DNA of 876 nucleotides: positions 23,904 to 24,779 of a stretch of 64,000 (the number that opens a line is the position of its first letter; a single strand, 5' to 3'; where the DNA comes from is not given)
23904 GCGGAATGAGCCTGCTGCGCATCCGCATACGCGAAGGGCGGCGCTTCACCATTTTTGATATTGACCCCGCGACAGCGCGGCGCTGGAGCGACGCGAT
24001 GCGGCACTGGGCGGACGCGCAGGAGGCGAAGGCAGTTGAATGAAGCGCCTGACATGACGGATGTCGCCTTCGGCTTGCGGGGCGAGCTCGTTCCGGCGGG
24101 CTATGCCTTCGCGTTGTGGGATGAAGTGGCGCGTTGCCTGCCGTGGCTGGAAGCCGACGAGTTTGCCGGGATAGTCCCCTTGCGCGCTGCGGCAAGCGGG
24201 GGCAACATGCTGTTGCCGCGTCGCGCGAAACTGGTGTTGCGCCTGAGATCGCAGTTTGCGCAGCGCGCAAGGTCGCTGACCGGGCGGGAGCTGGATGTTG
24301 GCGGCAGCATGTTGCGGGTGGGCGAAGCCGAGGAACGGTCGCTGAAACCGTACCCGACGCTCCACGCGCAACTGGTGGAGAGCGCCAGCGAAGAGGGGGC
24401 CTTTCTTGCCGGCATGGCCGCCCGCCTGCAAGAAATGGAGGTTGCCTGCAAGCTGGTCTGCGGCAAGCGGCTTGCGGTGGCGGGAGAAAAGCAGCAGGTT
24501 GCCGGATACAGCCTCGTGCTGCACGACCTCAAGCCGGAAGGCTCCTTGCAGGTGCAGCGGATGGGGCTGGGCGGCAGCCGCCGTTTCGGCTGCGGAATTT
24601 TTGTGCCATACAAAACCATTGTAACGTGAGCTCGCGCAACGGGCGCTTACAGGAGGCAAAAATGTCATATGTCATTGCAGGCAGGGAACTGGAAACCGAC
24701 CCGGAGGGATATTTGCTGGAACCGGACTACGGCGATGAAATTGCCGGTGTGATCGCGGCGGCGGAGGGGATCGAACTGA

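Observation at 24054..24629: Stand-alone Cas6/Cmx6-like protein with no CRISPR array or cas genes nearby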

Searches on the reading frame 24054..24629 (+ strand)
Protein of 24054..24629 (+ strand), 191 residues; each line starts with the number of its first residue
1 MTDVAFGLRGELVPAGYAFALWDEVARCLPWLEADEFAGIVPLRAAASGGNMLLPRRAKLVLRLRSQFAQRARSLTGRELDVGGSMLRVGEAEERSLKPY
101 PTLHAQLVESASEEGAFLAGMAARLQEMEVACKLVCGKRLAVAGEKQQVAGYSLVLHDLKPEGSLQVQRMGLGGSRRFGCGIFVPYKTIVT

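Call 5: search_protein_families(library=pfam, proteins=[window:24054-24629:+], max_evalue=1)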
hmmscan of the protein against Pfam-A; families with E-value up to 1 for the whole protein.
window:24054-24629:+ (191 aa): 2 families
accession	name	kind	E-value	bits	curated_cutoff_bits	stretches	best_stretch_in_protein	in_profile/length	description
PF09559.15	Cas6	-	3.4e-49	167.9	26.7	1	3-187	2-190/191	Cas6 Crispr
PF05170.20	AsmA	-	0.011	15.1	29.8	1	64-131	34-92/607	AsmA family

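Call 6: search_protein_families(library=ncbifam, proteins=[window:24054-24629:+], max_evalue=1)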
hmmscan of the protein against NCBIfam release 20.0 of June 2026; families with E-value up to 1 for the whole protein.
window:24054-24629:+ (191 aa): 1 family
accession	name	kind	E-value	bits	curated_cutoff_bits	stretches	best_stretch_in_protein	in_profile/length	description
TIGR02807.1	cas6_cmx6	equivalog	4.5e-40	137.7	98.85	1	2-185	4-197/197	type I-MYXAN CRISPR-associated protein Cas6/Cmx6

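Call 10: find_homologous_proteins(query=window:24054-24629:+, max_evalue=0.001)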
Query window:24054-24629:+ (191 aa): 595 proteins with E <= 0.001 among 1309 candidates; the best 120 are listed.
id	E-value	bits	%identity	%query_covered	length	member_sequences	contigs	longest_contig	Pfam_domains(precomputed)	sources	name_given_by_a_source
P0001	4.1e-119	413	100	100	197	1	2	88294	PF09559.16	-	-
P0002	2.0e-89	316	75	99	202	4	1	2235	PF09559.16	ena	-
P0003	1.7e-86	306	73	99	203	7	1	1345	PF09559.16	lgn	-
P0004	5.5e-85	302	73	99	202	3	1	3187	PF09559.16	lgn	-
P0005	5.9e-85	301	72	99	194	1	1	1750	PF09559.16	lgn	-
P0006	1.4e-84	300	71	99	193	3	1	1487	PF09559.16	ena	-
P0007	2.7e-84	299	70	99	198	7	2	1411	PF09559.16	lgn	-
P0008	2.8e-83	296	71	99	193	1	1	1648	PF09559.16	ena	-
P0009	3.4e-83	296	69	99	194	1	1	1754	PF09559.16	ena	-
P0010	4.7e-83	295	71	99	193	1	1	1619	PF09559.16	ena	-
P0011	5.5e-83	295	71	99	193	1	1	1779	PF09559.16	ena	-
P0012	6.6e-83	295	69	99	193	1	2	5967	PF09559.16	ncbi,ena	-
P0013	1.5e-82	294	70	99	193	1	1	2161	PF09559.16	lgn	-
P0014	8.5e-82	291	69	99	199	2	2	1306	PF09559.16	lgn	-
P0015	9.2e-82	291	68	99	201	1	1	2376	PF09559.16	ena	-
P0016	4.2e-81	289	68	99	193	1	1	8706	PF09559.16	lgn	-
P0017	5.3e-81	289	69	99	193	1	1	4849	PF09559.16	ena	-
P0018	1.5e-80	287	68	99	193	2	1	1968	PF09559.16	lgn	-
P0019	1.9e-78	280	68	99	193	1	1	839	PF09559.16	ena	-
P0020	9.4e-77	275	67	99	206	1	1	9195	PF09559.16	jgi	jgi:CRISPR-associated protein Cas6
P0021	1.5e-76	274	65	99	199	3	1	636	PF09559.16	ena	-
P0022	4.6e-76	272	66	99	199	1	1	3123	PF09559.16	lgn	-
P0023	7.1e-75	269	66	99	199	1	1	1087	PF09559.16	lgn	-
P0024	1.1e-73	265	64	99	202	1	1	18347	PF09559.16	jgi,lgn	jgi:CRISPR-associated protein Cas6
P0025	4.3e-73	263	65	99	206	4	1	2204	PF09559.16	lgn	-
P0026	4.5e-73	263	65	99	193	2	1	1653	PF09559.16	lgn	-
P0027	2.3e-71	257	62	99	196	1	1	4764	PF09559.16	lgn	-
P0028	2.4e-71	257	64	99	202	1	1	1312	PF09559.16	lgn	-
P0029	3.0e-71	257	62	99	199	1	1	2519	PF09559.16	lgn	-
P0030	3.5e-71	257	64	99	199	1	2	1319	PF09559.16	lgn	-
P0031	1.1e-70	255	63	99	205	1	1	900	PF09559.16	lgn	-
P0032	1.3e-70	255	62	99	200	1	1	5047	PF09559.16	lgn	-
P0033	1.4e-70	255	63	99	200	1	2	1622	PF09559.16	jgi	-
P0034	1.8e-70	254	64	99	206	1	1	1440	PF09559.16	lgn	-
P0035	2.9e-70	254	63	99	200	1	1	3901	PF09559.16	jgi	jgi:CRISPR-associated protein Cas6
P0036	4.6e-70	253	65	99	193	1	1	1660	PF09559.16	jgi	-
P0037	5.4e-70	253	62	99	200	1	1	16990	PF09559.16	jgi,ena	-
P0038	6.1e-70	253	62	99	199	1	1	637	PF09559.16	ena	-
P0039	6.4e-70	252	62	99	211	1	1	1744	PF09559.16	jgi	jgi:CRISPR-associated protein Cas6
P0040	1.5e-69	251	63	99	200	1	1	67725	PF09559.16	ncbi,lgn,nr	ncbi:MAG: type I-MYXAN CRISPR-associated protein Cas6/Cmx6 [Nitrosomonadales bacterium]|nr:type I-MY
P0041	1.6e-69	251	62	99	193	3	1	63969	PF09559.16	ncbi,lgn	-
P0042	1.9e-69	251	61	99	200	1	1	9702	PF09559.16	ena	-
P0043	2.2e-69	251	63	99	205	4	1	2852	PF09559.16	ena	-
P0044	4.7e-69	250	62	99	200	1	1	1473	PF09559.16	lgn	-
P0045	6.6e-69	249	63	99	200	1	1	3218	PF09559.16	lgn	-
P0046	2.7e-68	247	61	99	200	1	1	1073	PF09559.16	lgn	-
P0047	3.2e-68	247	63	99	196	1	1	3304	PF09559.16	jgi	-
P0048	3.5e-68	247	61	99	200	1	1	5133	PF09559.16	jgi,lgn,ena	-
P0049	5.4e-68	246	62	99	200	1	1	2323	PF09559.16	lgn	-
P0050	7.2e-68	246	61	99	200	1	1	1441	PF09559.16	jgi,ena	-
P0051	2.5e-67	244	61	99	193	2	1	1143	PF09559.16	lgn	-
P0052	7.2e-67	243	60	99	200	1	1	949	PF09559.16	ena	-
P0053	9.1e-67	242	62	99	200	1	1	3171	PF09559.16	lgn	-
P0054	1.0e-66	242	60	99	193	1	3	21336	PF09559.16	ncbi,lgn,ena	-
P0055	1.6e-66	241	59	99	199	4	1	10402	PF09559.16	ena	-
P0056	1.7e-66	241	60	99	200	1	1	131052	PF09559.16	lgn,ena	-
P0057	6.1e-66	240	58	99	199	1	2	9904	PF09559.16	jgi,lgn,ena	-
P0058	6.3e-66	239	57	99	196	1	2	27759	PF09559.16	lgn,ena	-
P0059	8.3e-66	239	59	99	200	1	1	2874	PF09559.16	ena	-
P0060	8.5e-66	239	58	99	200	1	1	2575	PF09559.16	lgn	-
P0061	9.5e-66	239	59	99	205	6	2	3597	PF09559.16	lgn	-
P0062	1.6e-65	238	69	83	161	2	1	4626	PF09559.16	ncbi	ncbi:MAG: CRISPR-associated protein Cas6-related protein, partial [Gallionellaceae bacterium]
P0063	2.4e-65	238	59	99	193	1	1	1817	PF09559.16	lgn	-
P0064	3.3e-65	237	61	99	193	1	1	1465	PF09559.16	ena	-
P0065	5.1e-65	237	58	99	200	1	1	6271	PF09559.16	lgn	-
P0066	6.5e-65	236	55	99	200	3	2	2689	PF09559.16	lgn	-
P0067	6.8e-65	236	57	99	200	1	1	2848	PF09559.16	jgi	jgi:CRISPR-associated protein Cas6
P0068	1.7e-64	235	59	99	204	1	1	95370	PF09559.16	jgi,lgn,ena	-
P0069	4.3e-64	233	59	99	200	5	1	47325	PF09559.16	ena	-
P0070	6.5e-64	233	57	99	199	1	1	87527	PF09559.16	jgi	jgi:CRISPR-associated protein Cas6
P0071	9.5e-64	232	57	99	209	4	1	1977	PF09559.16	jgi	-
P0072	1.1e-63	232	58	99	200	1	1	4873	PF09559.16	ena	-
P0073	1.2e-63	232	56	99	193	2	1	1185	PF09559.16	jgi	jgi:CRISPR-associated protein Cas6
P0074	1.3e-63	232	57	99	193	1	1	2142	PF09559.16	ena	-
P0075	1.3e-63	232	58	99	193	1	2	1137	PF09559.16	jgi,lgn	-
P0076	1.4e-63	232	56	99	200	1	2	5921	PF09559.16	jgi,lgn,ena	-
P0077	1.8e-63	231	56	99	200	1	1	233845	PF09559.16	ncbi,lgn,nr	ncbi:MAG: type I-MYXAN CRISPR-associated protein Cas6/Cmx6 [Sideroxydans sp.]|nr:type I-MYXAN CRISPR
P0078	2.2e-63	231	54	100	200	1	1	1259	PF09559.16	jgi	-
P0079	2.5e-63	231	57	99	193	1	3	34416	PF09559.16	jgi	jgi:CRISPR-associated protein Cas6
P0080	2.5e-63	231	54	100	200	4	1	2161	PF09559.16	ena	-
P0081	6.2e-63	230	56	99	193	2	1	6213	PF09559.16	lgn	-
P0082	6.4e-63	230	55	99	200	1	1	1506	PF09559.16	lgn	-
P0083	8.0e-63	229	58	99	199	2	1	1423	PF09559.16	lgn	-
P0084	1.1e-62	229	55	100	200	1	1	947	PF09559.16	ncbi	-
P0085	2.0e-62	228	54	99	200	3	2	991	PF09559.16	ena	-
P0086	3.2e-62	227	56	99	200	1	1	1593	PF09559.16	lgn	-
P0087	7.6e-62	226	56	99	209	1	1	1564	PF09559.16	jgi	jgi:CRISPR-associated protein Cas6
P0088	1.6e-61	225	58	99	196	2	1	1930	PF09559.16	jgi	jgi:CRISPR-associated protein Cas6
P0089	1.6e-61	225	56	99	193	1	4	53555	PF09559.16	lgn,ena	-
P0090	1.6e-61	225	53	99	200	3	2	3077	PF09559.16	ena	-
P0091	1.9e-61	225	55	100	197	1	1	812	PF09559.16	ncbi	-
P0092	3.5e-61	224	55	99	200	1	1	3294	PF09559.16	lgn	-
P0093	4.1e-61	224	53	99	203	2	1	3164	PF09559.16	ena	-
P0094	4.6e-61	224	53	99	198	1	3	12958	PF09559.16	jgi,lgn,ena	jgi:CRISPR-associated protein Cas6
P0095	5.3e-61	223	56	99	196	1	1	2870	PF09559.16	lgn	-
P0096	1.0e-60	222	54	99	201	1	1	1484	PF09559.16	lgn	-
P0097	1.2e-60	222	56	99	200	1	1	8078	PF09559.16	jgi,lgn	jgi:CRISPR-associated protein Cas6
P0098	1.7e-60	222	56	99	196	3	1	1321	PF09559.16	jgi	jgi:CRISPR-associated protein Cas6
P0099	1.8e-60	222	56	99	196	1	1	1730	PF09559.16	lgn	-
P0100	2.1e-60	221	56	99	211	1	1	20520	PF09559.16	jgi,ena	-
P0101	3.1e-60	221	54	99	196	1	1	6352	PF09559.16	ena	-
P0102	3.3e-60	221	56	99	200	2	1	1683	PF09559.16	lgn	-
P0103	1.4e-59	219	54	99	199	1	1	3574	PF09559.16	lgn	-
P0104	1.7e-59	218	56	100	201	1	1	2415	PF09559.16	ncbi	-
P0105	1.9e-59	218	56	100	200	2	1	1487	PF09559.16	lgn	-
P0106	2.0e-59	218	55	100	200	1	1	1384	PF09559.16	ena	-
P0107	2.4e-59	218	53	99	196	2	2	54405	PF09559.16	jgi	jgi:CRISPR-associated protein Cas6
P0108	2.7e-59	218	55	97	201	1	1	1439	PF09559.16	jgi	jgi:CRISPR-associated protein Cas6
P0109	1.2e-58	216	56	99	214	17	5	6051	PF09559.16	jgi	jgi:CRISPR-associated protein Cas6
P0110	1.3e-58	216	53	99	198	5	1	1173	PF09559.16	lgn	-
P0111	1.6e-58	215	54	99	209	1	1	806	PF09559.16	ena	-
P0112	1.8e-58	215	53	99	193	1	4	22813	PF09559.16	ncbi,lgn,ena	-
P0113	2.5e-58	215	51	100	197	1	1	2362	PF09559.16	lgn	-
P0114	2.8e-58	215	51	100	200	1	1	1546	PF09559.16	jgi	jgi:CRISPR-associated protein Cas6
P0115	3.9e-58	214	53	99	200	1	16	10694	PF09559.16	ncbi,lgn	-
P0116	4.4e-58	214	55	99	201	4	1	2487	PF09559.16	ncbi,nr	ncbi:MAG TPA: type I-MYXAN CRISPR-associated protein Cas6/Cmx6 [Gallionellaceae bacterium]|nr:type I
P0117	5.2e-58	214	53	99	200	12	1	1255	PF09559.16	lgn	-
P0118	5.3e-58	214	53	99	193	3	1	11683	PF09559.16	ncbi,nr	ncbi:MAG: type I-MYXAN CRISPR-associated protein Cas6/Cmx6 [Betaproteobacteria bacterium]|nr:type I-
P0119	5.9e-58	213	50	99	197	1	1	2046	PF09559.16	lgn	-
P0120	7.1e-58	213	53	99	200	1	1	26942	PF09559.16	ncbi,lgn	-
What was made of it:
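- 24036..24629 (+): Cas6-like gene (Cas6L), Cmx6/MYXAN-type double-RRM protein. It is 191 aa from ATG 24054, or 197 aa from the likelier TTG 24036. The database gene call is 197 aa (call 10).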

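Call 13: find_related_loci(query=window:24054-24629:+, collection=genome_contigs, flank=8000)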
Query window:24054-24629:+ (191 aa) in genome_contigs; peptide patterns used: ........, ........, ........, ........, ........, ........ (x = any residue, [..] = any of these).
443 stretches matched a pattern; 114 encode a relative of the query (tblastn E <= 1e-3); the best 80 are kept; 80 distinct loci.
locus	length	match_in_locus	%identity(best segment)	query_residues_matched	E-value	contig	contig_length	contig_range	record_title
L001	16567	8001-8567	75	1-189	3e-93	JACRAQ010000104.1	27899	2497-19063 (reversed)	MAG: Nitrosomonadales bacterium isolate NC_groundwater_1598_Pr3_B-0.1um_59_17 SR-2_scaffold_141_3087547, whole genome sh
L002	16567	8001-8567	62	1-189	2e-75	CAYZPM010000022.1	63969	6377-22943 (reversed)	MAG TPA_asm: uncultured Gallionellaceae bacterium isolate binchicken_co162_43 genome assembly, contig: NODE_664_length_6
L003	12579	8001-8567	63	1-189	3e-75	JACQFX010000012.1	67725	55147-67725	MAG: Nitrosomonadales bacterium isolate NC_groundwater_1058_Pr2_B-0.1um_57_22 rattlesnake_spring_18_scaffold_215606, who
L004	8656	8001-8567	60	1-189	2e-73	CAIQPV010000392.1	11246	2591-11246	MAG: uncultured Nitrosomonadales bacterium isolate AlinenLipids_bin-3794 genome assembly, contig: bin-3794:392/715, whol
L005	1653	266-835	60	1-190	2e-75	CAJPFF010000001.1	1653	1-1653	Geobacteraceae bacterium isolate GEOBC genome assembly, contig: CONTIG_1, whole genome shotgun sequence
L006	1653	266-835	60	1-190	2e-75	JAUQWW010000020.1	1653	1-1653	MAG: Gallionellaceae bacterium isolate BIN13 contig_27625, whole genome shotgun sequence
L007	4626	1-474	69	32-189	2e-70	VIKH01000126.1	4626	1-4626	MAG: Gallionellaceae bacterium isolate X1_MetaBAT.29 scaffold_4919, whole genome shotgun sequence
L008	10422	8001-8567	53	1-189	4e-65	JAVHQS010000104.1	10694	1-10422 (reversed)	MAG: Gallionella sp. isolate WB02no18_59_23 NODE_4347_length_10694_cov_14.250869, whole genome shotgun sequence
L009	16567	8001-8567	50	1-189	6e-65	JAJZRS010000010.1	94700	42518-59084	MAG: Proteobacteria bacterium isolate SKS3.bin101 NODE_305_length_94700_cov_22.002284, whole genome shotgun sequence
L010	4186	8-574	54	1-189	5e-63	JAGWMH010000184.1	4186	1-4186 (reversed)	MAG: Betaproteobacteria bacterium isolate REEB203 contig-150_34069, whole genome shotgun sequence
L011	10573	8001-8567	51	1-189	3e-63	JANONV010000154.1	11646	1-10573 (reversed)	MAG: Gallionella sp. isolate VAR_43_metabat_303 VAR_43_k141_2792274, whole genome shotgun sequence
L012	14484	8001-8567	52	1-189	2e-62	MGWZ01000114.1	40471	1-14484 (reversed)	MAG: Gallionellales bacterium RIFCSPLOWO2_02_FULL_57_47 rifcsplowo2_02_scaffold_748, whole genome shotgun sequence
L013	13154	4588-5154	52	1-189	2e-62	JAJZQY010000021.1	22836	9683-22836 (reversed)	MAG: Proteobacteria bacterium isolate SKS1.bin68 NODE_3955_length_22836_cov_5.402836, whole genome shotgun sequence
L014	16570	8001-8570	51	1-189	9e-62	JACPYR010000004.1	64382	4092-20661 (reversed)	MAG: Nitrosomonadales bacterium isolate NC_groundwater_868_Pr1_S2p5_56_23 Montesol18_S2p5_coassembly_scaffold_152404, wh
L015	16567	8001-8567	51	1-189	4e-61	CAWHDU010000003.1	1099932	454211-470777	MAG: uncultured beta proteobacterium isolate MFD04408.bin.1.58 genome assembly, contig: contig_26772, whole genome shotg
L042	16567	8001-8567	49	1-189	1e-56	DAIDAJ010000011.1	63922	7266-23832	MAG TPA_asm: Sideroxydans sp. isolate clean1839 k141_29504, whole genome shotgun sequence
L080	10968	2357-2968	31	3-185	7e-28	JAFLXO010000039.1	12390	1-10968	MAG: Nitrososphaerota archaeon isolate FK4_bin.88 NODE_39_length_12390_cov_12.625437, whole genome shotgun sequence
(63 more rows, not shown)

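Call 19: search_protein_representatives(protein=window:24054-24629:+)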
Query: 191 residues. Proteins with E-value up to 0.001 (for the whole library): 1091; up to 1e-10: 543; up to 1e-30: 47. The best 150 are listed.
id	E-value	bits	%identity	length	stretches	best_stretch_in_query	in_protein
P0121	1.4e-53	197.6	49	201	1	1-189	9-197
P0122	2.1e-53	197.0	49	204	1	1-189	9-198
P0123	1.5e-49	184.4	50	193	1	1-189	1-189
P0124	8.0e-47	175.5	46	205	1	1-189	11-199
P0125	6.1e-44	166.1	45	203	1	3-190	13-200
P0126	1.6e-42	161.5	50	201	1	2-189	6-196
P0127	2.4e-42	160.9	46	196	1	1-189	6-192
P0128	4.3e-42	160.1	45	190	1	1-189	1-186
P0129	2.9e-41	157.4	46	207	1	1-190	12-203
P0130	1.2e-39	152.2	48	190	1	1-189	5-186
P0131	2.4e-39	151.2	42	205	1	2-190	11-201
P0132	5.6e-39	150.0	42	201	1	1-189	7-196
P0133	3.8e-38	147.3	45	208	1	2-190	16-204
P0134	5.9e-38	146.6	45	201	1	3-190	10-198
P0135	9.5e-38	146.0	42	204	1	3-187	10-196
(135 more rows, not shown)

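Call 22: search_solved_structures(query=window:24054-24629:+, max_evalue=10, show_alignments=2)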
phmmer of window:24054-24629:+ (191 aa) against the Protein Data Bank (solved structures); distinct sequences matched with E-value up to 10: 1.
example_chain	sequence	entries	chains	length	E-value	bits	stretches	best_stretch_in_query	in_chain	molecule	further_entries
8fcj_B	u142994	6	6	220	1.2e-10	44.5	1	2-186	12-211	Type I-B CRISPR-associated protein Cas6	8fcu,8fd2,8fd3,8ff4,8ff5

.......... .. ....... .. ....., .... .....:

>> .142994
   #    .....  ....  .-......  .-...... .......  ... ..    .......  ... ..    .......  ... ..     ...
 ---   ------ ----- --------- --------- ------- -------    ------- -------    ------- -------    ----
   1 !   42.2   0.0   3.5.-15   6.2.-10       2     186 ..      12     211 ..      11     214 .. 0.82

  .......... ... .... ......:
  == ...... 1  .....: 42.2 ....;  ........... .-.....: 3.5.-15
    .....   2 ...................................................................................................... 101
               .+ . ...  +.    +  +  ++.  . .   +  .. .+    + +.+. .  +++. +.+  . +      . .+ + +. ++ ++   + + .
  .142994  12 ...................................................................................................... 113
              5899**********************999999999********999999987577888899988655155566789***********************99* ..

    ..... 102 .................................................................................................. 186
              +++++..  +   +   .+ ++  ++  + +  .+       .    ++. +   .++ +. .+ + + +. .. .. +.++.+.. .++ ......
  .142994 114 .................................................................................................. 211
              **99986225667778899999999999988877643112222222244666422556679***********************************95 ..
